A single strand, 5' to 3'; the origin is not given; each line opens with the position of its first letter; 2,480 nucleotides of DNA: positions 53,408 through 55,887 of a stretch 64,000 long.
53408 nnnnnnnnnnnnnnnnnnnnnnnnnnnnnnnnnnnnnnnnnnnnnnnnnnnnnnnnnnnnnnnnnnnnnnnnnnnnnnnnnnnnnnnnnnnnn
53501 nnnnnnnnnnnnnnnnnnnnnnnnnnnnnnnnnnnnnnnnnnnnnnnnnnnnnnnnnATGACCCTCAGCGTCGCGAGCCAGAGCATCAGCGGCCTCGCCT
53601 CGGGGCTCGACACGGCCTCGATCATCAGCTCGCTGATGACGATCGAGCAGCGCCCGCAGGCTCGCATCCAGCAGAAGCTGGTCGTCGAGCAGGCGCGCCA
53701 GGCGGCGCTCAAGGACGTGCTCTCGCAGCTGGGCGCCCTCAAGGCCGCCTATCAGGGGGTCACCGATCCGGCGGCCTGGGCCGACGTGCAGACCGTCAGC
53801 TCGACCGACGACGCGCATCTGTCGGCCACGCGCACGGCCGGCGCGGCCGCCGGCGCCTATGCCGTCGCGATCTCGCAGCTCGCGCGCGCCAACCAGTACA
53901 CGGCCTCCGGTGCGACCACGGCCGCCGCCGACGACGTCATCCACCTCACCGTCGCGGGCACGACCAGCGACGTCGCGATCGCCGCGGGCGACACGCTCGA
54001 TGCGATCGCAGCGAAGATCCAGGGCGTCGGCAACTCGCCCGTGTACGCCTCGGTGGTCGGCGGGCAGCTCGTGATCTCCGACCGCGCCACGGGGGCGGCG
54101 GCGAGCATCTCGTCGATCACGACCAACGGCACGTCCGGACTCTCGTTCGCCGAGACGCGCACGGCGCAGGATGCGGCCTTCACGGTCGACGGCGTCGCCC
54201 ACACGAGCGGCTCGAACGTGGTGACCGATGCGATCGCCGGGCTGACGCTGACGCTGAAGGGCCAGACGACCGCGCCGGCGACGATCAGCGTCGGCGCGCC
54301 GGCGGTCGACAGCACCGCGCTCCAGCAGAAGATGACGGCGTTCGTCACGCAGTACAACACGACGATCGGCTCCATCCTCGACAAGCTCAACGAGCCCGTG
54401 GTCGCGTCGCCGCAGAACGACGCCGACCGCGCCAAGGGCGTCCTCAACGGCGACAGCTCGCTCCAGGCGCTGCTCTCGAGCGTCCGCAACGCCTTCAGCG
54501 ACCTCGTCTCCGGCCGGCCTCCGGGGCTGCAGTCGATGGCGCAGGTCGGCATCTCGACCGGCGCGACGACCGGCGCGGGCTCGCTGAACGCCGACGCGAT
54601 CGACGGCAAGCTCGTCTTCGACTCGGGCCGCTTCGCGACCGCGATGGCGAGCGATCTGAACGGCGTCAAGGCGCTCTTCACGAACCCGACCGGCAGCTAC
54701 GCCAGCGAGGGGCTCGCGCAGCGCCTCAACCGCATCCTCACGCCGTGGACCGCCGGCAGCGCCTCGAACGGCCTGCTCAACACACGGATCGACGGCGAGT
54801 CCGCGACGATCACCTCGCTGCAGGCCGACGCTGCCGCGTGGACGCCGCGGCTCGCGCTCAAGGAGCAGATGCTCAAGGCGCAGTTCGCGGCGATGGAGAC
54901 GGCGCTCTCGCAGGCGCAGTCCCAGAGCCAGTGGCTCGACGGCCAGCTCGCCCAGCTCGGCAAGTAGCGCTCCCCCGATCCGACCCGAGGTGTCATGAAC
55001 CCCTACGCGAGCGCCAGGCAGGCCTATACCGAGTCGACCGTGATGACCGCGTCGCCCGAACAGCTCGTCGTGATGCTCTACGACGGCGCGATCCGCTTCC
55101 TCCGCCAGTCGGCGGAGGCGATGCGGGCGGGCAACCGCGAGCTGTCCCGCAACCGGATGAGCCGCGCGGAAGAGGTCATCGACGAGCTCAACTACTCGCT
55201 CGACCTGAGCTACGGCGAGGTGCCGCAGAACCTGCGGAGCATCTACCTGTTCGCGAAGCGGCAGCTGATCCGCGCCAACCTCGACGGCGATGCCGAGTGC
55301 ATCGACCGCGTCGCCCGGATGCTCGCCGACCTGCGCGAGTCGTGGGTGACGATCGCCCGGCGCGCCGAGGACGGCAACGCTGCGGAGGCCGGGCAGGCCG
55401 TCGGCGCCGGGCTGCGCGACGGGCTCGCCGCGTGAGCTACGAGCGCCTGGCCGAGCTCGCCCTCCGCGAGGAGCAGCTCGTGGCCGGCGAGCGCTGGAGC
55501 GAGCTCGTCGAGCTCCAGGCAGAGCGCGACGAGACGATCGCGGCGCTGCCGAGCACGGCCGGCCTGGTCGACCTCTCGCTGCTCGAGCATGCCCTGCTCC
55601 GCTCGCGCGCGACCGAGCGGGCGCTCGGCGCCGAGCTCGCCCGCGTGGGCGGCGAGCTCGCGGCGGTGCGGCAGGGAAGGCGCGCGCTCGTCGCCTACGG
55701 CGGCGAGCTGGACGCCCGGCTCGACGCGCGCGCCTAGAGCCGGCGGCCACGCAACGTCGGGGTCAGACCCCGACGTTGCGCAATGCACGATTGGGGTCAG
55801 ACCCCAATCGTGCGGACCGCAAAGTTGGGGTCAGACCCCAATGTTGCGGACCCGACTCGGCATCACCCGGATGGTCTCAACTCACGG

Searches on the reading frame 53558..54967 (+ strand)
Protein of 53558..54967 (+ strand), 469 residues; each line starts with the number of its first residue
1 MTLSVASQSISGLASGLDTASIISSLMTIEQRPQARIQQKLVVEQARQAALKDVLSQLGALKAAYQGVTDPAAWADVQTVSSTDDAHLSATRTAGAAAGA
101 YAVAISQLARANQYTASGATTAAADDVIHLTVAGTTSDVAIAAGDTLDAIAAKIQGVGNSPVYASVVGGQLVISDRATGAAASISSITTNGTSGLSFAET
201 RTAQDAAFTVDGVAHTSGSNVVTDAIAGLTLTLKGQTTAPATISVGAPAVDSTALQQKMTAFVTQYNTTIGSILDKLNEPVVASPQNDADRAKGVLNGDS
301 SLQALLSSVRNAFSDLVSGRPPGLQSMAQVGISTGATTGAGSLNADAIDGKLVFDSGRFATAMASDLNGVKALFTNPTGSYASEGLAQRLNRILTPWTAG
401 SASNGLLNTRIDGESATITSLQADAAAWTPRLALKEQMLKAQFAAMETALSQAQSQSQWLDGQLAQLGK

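Call 62: search_protein_families(library=pfam, proteins=[window:53558-54967:+], max_evalue=0.001)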
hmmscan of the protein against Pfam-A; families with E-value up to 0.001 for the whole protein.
window:53558-54967:+ (469 aa): 2 families
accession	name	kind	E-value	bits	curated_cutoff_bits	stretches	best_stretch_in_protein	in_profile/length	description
PF07195.17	FliD_C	-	2.4e-49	168.3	25.4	1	203-454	1-235/236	Flagellar hook-associated protein 2 C-terminus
PF02465.23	FliD_N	-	4.5e-18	66.1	24.8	1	15-111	1-96/97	Flagellar hook-associated protein 2 N-terminus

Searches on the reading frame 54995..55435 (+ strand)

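Call 62: search_protein_families(library=pfam, proteins=[window:54995-55435:+], max_evalue=0.001)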
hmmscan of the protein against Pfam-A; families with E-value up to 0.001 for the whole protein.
window:54995-55435:+ (146 aa): 1 family
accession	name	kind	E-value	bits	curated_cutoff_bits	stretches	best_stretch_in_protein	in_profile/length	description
PF02561.19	FliS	-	2.3e-35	121.8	26.7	1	9-120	2-114/115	Flagellar protein FliS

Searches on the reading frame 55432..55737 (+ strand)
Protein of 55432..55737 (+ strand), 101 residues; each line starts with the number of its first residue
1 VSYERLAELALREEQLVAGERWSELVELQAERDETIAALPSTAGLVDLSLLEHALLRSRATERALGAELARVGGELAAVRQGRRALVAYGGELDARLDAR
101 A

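Call 62: search_protein_families(library=pfam, proteins=[window:55432-55737:+], max_evalue=0.001)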
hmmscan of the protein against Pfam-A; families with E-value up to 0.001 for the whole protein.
window:55432-55737:+ (101 aa): 1 family
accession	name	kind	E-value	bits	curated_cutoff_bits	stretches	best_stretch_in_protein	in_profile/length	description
PF05400.18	FliT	-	3.2e-05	25.1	29.5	1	16-89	4-85/85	Flagellar protein FliT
